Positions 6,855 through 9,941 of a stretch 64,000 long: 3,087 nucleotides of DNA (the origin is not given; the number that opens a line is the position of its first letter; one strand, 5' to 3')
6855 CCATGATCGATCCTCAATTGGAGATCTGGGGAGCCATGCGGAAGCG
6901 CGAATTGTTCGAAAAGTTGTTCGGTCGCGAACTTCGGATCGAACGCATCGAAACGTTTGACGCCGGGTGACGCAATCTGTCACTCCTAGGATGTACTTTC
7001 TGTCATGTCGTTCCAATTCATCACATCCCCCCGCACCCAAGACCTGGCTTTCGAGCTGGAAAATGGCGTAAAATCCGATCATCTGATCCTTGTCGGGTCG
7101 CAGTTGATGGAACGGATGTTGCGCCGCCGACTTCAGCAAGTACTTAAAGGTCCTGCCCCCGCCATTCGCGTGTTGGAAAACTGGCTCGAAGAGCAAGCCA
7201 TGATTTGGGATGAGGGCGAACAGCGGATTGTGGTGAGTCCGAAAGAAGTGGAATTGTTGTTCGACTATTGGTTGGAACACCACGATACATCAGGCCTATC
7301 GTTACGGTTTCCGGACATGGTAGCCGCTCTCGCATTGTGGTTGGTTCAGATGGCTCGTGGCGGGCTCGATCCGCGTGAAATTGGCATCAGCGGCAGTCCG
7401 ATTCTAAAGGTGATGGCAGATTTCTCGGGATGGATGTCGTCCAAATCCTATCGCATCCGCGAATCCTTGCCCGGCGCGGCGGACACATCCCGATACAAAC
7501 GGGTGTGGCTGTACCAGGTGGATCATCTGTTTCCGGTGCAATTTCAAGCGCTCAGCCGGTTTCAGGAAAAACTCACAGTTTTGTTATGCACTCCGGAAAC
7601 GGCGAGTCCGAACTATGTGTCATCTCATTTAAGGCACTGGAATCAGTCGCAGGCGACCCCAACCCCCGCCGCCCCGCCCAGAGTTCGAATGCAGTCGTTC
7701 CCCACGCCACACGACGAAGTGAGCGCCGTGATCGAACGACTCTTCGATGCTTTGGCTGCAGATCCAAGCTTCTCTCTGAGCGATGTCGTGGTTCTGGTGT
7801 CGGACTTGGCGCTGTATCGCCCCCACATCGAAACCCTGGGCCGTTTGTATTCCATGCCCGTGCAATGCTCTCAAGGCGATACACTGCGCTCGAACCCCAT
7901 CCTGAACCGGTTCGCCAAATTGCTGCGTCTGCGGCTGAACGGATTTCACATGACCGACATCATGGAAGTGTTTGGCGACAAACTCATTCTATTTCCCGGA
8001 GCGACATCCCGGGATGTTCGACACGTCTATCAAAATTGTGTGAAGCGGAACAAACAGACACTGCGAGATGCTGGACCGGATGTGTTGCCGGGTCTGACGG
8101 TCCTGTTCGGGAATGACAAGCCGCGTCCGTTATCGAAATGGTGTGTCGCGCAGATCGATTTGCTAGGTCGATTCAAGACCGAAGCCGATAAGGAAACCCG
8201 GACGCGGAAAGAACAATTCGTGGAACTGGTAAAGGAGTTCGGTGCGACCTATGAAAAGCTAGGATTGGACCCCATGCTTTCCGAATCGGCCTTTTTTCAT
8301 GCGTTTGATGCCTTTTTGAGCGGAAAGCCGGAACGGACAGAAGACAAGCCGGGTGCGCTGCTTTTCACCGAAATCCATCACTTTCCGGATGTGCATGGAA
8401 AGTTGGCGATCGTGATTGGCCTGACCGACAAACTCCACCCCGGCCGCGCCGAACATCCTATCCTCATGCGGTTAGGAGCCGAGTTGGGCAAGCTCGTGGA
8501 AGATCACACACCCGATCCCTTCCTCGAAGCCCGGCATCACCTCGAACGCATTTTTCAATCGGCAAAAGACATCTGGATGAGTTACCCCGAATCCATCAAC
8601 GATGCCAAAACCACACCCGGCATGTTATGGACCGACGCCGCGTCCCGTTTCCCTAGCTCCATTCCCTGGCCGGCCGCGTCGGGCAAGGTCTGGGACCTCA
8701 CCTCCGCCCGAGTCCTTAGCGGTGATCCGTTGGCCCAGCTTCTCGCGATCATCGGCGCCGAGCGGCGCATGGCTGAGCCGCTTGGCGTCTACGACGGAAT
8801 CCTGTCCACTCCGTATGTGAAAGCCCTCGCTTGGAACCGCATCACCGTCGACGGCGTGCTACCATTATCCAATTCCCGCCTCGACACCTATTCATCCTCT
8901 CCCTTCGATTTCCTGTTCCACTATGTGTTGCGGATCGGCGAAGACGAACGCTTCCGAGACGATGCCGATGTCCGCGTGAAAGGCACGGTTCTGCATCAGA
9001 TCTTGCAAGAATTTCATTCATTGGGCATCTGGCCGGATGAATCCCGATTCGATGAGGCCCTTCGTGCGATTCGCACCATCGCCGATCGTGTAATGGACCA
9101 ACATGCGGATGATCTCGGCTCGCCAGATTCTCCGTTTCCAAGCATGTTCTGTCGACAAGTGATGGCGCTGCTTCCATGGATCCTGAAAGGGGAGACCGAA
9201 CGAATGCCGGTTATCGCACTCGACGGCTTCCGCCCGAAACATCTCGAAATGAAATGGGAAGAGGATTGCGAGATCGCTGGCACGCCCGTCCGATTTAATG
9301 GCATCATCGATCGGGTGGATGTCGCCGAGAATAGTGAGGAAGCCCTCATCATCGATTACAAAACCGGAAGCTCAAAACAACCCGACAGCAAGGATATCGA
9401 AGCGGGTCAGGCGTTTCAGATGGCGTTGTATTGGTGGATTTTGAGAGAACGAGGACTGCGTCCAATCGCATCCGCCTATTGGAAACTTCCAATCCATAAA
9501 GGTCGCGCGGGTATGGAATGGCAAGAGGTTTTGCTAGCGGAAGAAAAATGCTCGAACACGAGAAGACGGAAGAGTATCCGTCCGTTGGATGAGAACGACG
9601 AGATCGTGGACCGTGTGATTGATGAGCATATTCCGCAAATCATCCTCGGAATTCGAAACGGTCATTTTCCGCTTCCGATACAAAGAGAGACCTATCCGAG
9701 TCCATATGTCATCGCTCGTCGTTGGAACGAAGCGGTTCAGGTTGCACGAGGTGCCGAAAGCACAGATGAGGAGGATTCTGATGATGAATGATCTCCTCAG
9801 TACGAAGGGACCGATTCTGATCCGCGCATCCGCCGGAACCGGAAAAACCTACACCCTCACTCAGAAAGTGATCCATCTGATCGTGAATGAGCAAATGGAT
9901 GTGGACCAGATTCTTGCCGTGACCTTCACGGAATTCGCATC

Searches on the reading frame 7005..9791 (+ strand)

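Call 52: search_protein_families(library=pfam, proteins=[window:7005-9791:+], max_evalue=0.00001)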
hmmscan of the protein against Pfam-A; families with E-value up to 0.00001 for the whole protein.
window:7005-9791:+ (928 aa): 1 family
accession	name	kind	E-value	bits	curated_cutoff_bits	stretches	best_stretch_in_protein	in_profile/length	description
PF12705.13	PDDEXK_1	-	2.1e-30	106.9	22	1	621-889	2-230/247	PD-(D/E)XK nuclease superfamily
